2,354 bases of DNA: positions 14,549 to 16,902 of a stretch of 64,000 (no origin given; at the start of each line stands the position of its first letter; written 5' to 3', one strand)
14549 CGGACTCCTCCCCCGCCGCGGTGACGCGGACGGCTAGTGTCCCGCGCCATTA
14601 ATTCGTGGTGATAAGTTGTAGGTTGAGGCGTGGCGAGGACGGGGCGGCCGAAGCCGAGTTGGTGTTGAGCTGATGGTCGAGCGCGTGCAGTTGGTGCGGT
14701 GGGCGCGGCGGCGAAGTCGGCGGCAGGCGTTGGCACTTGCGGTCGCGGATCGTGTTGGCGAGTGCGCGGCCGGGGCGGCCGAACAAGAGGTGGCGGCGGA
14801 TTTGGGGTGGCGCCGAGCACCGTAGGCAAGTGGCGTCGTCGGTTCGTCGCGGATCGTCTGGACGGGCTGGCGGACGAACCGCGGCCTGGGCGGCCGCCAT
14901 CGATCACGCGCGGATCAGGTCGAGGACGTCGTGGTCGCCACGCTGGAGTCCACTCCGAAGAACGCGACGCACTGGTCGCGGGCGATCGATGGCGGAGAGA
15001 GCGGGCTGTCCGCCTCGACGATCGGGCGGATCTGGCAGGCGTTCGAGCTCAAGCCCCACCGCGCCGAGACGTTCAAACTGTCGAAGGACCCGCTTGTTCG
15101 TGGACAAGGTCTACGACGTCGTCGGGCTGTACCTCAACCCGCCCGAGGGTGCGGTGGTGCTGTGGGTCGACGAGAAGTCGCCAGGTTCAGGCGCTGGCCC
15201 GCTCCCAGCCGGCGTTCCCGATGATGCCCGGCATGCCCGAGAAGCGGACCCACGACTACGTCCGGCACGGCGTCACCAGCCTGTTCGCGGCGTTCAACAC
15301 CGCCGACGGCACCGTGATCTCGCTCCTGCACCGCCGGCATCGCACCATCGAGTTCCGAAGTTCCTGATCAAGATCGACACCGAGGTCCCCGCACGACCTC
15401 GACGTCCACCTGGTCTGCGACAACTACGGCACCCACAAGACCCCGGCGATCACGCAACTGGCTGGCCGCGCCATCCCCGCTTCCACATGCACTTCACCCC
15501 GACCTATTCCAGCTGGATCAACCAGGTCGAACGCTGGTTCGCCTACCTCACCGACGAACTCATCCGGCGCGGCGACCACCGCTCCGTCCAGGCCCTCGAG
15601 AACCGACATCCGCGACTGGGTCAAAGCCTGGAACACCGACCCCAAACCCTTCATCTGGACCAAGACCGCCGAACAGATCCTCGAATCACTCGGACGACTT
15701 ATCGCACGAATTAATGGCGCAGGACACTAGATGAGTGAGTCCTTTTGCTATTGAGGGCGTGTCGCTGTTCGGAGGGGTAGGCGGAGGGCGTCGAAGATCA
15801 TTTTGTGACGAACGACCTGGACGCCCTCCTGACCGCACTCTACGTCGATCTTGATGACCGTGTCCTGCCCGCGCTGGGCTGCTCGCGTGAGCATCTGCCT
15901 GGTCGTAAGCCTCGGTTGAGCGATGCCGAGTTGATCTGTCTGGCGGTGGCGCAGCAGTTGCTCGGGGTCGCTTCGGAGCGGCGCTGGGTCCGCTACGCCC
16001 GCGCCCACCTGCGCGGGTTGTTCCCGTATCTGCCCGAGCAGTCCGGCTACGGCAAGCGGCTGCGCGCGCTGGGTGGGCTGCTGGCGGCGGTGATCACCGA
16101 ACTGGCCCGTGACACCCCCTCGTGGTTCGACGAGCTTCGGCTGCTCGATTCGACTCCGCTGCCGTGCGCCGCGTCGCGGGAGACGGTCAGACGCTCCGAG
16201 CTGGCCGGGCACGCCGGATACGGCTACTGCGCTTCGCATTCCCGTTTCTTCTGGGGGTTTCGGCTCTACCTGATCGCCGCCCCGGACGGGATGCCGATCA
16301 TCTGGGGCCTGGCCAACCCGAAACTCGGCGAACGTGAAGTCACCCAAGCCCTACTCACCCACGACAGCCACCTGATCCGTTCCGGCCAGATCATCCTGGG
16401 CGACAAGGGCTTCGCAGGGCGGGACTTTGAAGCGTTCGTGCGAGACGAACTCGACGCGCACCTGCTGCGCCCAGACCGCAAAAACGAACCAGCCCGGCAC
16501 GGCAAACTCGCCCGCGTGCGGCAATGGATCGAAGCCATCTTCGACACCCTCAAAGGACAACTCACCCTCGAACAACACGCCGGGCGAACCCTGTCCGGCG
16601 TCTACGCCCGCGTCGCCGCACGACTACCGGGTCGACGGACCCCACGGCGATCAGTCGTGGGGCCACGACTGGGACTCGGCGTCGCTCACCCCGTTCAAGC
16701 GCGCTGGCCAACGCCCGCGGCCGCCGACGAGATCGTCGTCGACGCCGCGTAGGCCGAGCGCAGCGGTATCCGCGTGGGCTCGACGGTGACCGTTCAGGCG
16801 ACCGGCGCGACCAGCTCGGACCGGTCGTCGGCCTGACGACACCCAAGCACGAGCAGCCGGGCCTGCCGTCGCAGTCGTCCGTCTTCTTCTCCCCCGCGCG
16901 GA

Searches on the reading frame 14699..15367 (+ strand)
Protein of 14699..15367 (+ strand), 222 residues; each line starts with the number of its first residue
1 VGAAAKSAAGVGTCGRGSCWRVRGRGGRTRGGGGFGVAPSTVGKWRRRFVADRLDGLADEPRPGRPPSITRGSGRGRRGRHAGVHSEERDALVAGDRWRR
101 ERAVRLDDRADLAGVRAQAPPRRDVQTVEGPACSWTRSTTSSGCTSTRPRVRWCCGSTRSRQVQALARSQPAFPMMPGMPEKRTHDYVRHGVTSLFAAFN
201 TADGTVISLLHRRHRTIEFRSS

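Call 44: search_protein_families(library=pfam, proteins=[window:14699-15367:+], max_evalue=0.001)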
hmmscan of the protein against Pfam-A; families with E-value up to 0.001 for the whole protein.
window:14699-15367:+ (222 aa): 3 families
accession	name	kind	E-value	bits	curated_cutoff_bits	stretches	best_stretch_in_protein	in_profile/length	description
PF13565.12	HTH_32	-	2.7e-07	31.5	33.7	1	41-70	1-30/73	Homeodomain-like domain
PF13551.12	HTH_29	-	5.8e-05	23.5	28.1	1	36-68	23-55/64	Winged helix-turn helix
PF13518.12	HTH_28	-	0.00069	20.1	25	1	35-66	22-51/52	Helix-turn-helix domain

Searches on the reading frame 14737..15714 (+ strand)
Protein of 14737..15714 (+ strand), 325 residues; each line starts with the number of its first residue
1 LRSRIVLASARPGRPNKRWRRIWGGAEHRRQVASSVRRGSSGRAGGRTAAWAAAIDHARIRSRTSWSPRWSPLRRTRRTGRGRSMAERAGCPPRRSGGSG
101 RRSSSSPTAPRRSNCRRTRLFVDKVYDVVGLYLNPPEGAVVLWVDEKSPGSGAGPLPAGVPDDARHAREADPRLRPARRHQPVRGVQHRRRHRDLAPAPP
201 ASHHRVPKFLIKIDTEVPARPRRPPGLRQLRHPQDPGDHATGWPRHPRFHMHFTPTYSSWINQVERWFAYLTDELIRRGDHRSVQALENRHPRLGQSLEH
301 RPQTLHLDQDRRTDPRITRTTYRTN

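Call 44: search_protein_families(library=pfam, proteins=[window:14737-15714:+], max_evalue=0.001)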
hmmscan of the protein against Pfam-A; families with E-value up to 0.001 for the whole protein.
window:14737-15714:+ (325 aa): 1 family
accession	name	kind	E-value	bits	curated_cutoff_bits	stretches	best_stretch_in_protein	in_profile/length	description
PF13358.12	DDE_3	-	5.4e-06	26.8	28.6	1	246-287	104-145/146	DDE superfamily endonuclease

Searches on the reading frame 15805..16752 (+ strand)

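Call 44: search_protein_families(library=pfam, proteins=[window:15805-16752:+], max_evalue=0.001)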
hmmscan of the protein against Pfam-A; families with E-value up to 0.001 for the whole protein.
window:15805-16752:+ (315 aa): 2 families
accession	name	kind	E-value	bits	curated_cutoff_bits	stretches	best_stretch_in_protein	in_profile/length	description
PF01609.27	DDE_Tnp_1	-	1.4e-05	25.4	23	1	108-272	3-193/200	Transposase DDE domain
PF13612.12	DDE_Tnp_1_3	-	3.9e-05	24.1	27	1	110-257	6-149/155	Transposase DDE domain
